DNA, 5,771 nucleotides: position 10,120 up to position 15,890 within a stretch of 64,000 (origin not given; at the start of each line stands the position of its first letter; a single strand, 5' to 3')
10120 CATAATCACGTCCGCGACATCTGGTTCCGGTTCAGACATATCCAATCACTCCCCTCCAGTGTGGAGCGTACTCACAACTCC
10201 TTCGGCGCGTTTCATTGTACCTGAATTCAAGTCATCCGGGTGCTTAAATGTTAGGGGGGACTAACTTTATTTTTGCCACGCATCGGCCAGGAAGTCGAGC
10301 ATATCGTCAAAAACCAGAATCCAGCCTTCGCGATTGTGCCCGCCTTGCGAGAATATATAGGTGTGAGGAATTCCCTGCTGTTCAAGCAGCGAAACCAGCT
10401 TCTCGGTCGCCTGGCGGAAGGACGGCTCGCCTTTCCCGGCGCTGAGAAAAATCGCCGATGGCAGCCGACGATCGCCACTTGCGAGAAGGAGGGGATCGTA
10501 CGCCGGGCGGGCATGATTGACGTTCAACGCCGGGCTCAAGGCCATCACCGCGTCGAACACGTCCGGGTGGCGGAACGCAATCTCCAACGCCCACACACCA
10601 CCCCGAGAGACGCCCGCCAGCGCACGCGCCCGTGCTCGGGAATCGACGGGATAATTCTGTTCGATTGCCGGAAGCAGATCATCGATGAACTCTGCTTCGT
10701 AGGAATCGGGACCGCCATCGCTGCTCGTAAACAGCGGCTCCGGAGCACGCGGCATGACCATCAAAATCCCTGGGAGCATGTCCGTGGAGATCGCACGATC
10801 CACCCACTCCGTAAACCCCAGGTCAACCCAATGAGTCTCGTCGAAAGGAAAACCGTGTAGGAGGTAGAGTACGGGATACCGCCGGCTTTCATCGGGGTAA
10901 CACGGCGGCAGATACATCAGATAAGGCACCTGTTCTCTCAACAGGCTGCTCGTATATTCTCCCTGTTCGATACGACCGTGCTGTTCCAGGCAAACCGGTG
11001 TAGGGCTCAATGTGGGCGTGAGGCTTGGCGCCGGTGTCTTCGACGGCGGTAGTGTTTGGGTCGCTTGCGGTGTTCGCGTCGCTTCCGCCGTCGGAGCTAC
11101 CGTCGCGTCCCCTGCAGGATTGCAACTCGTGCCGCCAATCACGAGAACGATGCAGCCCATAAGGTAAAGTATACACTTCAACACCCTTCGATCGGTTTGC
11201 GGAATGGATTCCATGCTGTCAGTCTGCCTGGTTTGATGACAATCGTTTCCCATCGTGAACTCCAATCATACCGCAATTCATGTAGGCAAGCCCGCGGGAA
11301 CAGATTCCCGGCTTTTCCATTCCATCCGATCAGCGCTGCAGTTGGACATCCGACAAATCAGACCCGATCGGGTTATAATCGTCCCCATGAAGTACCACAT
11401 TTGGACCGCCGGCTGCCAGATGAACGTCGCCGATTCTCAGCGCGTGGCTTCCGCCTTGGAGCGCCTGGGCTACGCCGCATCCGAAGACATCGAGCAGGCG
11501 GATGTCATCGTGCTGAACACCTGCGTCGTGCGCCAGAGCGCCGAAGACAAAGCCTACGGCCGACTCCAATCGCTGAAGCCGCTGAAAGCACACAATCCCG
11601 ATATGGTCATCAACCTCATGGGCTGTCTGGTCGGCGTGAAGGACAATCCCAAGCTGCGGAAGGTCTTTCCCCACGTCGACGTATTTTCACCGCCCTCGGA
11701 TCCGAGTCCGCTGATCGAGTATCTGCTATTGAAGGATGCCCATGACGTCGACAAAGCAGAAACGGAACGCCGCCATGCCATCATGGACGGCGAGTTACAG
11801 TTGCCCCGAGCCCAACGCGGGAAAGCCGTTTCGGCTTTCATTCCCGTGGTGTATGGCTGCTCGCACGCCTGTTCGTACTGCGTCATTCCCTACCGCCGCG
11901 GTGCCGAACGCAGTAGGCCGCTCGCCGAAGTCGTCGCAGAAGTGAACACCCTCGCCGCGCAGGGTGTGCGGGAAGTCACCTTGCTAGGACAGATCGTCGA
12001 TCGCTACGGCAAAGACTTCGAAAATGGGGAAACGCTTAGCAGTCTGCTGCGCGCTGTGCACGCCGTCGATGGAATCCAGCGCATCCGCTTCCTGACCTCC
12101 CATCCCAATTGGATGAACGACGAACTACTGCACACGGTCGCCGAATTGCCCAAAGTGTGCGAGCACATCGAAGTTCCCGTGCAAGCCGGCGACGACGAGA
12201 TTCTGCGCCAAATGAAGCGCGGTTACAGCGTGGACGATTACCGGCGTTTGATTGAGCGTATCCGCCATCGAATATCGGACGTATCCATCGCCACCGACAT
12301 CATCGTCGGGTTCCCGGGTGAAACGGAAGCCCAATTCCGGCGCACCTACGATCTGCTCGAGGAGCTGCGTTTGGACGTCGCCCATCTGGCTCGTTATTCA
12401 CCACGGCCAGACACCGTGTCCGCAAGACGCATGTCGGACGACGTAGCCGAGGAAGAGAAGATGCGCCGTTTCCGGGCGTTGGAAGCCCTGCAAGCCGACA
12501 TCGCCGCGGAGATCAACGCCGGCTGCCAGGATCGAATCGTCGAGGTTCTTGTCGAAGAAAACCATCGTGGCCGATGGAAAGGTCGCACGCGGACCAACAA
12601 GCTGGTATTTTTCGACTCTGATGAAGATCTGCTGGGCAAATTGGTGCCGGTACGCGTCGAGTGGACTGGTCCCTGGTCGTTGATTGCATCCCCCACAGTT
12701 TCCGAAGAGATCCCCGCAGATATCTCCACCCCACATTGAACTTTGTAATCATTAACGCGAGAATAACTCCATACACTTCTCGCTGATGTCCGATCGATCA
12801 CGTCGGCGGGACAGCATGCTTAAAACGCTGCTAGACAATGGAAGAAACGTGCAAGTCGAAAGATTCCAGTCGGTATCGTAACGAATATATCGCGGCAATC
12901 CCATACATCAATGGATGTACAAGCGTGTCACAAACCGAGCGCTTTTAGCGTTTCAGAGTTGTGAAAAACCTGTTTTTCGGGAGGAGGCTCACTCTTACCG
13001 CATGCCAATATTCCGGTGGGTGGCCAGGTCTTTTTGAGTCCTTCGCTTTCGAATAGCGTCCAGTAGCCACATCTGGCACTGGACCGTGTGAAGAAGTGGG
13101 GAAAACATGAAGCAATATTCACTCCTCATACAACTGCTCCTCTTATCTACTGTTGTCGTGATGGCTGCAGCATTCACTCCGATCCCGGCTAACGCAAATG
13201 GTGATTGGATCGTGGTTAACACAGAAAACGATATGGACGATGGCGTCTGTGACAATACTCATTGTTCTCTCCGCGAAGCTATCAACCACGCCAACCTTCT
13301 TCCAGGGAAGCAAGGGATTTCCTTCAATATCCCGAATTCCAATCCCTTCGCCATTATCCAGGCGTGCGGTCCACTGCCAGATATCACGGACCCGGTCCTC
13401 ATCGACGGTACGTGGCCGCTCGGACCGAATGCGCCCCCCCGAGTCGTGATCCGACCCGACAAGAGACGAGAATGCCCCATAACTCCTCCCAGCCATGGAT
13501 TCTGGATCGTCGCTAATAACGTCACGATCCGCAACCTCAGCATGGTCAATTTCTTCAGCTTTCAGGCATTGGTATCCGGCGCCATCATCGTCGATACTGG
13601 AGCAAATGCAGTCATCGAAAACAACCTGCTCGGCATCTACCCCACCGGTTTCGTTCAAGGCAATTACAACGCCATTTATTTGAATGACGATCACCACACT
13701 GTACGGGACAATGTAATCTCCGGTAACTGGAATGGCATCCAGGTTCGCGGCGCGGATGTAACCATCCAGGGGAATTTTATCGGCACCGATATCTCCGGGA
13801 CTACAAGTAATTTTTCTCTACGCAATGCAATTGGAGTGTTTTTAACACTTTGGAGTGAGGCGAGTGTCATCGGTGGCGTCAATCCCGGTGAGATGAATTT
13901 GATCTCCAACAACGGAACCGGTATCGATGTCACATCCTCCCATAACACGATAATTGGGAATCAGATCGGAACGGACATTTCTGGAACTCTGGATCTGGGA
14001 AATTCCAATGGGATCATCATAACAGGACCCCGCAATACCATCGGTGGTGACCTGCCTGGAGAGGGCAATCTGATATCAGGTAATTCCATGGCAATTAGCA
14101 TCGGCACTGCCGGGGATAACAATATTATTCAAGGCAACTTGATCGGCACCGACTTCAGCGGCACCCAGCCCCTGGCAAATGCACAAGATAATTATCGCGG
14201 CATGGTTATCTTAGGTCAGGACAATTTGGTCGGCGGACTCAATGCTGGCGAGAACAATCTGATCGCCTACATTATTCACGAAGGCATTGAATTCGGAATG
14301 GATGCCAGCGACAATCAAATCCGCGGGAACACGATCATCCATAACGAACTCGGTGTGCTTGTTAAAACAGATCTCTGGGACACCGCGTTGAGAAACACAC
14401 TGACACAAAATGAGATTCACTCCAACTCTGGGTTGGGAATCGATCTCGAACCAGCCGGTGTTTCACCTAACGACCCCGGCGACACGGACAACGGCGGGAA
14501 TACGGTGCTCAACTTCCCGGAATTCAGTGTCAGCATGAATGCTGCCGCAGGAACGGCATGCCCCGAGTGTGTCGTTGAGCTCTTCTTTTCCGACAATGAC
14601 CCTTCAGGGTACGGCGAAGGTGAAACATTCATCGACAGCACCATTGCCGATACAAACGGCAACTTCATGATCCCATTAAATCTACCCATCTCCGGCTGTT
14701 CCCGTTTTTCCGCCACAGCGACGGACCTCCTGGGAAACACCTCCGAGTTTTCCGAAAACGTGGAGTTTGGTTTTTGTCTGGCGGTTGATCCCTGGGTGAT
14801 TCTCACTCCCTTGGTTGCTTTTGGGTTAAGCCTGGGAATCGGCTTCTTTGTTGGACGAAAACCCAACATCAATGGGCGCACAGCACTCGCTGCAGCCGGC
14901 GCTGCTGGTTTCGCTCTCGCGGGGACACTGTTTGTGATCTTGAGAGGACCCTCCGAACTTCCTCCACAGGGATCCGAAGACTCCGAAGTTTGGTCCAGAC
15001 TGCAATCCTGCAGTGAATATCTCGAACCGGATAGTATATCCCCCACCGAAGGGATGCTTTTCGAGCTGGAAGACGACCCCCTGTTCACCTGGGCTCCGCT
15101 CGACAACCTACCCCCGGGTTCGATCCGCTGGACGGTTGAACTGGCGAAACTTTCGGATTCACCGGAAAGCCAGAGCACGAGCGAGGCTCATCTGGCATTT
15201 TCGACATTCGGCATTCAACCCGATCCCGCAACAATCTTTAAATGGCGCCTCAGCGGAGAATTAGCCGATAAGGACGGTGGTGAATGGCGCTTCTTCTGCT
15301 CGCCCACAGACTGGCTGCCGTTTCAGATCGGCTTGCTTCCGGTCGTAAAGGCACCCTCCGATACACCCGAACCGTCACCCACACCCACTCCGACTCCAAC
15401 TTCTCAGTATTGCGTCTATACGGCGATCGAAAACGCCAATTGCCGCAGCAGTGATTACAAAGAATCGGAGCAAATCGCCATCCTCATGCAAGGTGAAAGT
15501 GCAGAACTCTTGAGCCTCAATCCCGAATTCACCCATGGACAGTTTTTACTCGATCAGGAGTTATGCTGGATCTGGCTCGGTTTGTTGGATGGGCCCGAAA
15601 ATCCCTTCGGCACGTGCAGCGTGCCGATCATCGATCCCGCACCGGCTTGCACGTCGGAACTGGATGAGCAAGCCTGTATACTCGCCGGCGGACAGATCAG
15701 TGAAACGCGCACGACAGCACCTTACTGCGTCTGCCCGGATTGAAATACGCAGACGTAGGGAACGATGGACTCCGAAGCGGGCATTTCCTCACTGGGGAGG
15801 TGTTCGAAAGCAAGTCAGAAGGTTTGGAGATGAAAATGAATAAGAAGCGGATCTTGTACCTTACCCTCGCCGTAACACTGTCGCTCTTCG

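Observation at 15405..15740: C-terminal 8-Cys domain is the most conserved part of the paralogs, and is kept by selection rather than recent gene conversion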

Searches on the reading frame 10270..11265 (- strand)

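Call 34: search_protein_families(library=pfam, proteins=[window:10270-11265:-], max_evalue=0.001)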
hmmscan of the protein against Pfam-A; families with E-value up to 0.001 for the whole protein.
window:10270-11265:- (332 aa): 2 families
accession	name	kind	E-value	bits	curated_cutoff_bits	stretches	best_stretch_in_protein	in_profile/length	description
PF00756.26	Esterase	-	6.5e-27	95.3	22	1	109-324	4-249/251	Putative esterase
PF12146.15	Hydrolase_4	-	8.6e-06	25.7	27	1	192-257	57-123/239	Serine aminopeptidase, S33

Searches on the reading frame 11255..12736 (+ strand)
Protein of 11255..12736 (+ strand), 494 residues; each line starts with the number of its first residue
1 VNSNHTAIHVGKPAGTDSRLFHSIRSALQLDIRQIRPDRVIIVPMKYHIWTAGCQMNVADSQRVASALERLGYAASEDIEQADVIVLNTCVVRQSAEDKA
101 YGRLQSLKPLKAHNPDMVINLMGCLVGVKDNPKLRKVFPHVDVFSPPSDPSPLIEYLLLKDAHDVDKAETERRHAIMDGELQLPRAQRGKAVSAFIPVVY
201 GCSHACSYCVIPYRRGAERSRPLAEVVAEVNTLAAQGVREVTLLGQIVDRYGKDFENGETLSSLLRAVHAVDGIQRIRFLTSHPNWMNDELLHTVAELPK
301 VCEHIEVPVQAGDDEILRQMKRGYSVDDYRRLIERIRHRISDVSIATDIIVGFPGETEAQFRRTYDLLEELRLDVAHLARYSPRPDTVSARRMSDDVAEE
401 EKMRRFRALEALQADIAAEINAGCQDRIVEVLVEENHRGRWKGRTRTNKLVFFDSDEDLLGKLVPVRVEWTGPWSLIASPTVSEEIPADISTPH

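Call 34: search_protein_families(library=pfam, proteins=[window:11255-12736:+], max_evalue=0.001)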
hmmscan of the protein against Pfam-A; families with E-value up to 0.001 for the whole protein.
window:11255-12736:+ (494 aa): 3 families
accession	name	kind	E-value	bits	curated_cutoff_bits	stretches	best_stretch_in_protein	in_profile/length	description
PF04055.27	Radical_SAM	-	8.2e-27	94.8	29.5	1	197-368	2-166/166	Radical SAM superfamily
PF00919.26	UPF0004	-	2.3e-24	85.7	27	1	46-144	1-96/98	Uncharacterized protein family UPF0004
PF01938.26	TRAM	-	8.9e-07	29.1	21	1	427-479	6-59/61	TRAM domain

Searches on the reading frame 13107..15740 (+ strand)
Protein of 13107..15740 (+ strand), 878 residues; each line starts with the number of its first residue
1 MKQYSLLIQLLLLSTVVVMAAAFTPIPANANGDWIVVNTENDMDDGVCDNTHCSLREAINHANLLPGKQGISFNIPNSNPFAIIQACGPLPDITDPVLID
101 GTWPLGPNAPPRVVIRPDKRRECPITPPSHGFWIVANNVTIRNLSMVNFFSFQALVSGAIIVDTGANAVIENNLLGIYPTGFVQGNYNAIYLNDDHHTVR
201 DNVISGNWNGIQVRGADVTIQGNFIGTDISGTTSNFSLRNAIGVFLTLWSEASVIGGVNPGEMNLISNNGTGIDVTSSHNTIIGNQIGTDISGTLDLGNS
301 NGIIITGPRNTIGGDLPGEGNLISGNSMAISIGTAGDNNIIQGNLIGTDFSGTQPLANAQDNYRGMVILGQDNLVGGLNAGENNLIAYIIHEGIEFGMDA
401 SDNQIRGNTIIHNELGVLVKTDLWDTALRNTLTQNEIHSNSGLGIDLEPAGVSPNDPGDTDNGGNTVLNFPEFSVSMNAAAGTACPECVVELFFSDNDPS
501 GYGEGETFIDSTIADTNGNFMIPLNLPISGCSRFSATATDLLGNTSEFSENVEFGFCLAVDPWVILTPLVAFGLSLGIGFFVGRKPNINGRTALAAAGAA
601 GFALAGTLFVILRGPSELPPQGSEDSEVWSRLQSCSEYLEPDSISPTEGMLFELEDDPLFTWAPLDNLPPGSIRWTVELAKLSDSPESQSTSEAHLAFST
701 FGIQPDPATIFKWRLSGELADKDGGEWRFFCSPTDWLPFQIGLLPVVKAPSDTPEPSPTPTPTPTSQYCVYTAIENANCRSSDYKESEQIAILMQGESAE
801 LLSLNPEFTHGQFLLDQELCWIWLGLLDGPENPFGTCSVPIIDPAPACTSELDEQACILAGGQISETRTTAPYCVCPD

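Call 4: search_protein_families(library=pfam, proteins=[window:13107-15740:+], max_evalue=1)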
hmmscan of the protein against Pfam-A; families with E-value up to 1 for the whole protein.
window:13107-15740:+ (878 aa): 2 families
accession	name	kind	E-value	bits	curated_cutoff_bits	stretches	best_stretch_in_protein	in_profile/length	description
PF05048.19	NosD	-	1.6e-06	28.1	23.6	2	159-305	40-164/212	Periplasmic copper-binding protein (NosD)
PF17936.7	Big_6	-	0.0045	17.6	27.6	1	505-547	33-75/83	Bacterial Ig domain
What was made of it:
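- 13107..15743 (+): Paralog P1 (878 aa). Order of parts: signal peptide, CSLREA N-terminus, beta-helix, GLGIDL/PNDPGD motif plus Ig-like region, TM hairpin, middle domain, PT linker, module A, linker, module B. Pfam NosD beta-helix hit (call 4).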

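Call 5: search_protein_families(library=ncbifam, proteins=[window:13107-15740:+], max_evalue=1)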
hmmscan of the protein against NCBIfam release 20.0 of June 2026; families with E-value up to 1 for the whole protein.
window:13107-15740:+ (878 aa): 2 families
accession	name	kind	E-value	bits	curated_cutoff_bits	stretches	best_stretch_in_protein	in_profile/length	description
TIGR04214.1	CSLREA_Nterm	domain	8.9e-10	38.3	25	1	35-63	1-27/27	CSLREA domain-containing protein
TIGR03804.1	para_beta_helix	repeat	0.06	13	19.45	0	190-216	2-29/44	parallel beta-helix repeat protein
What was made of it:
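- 13107..15743 (+): TIGR04214 CSLREA_Nterm 38.3 bits against a cutoff of 25 (call 5).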
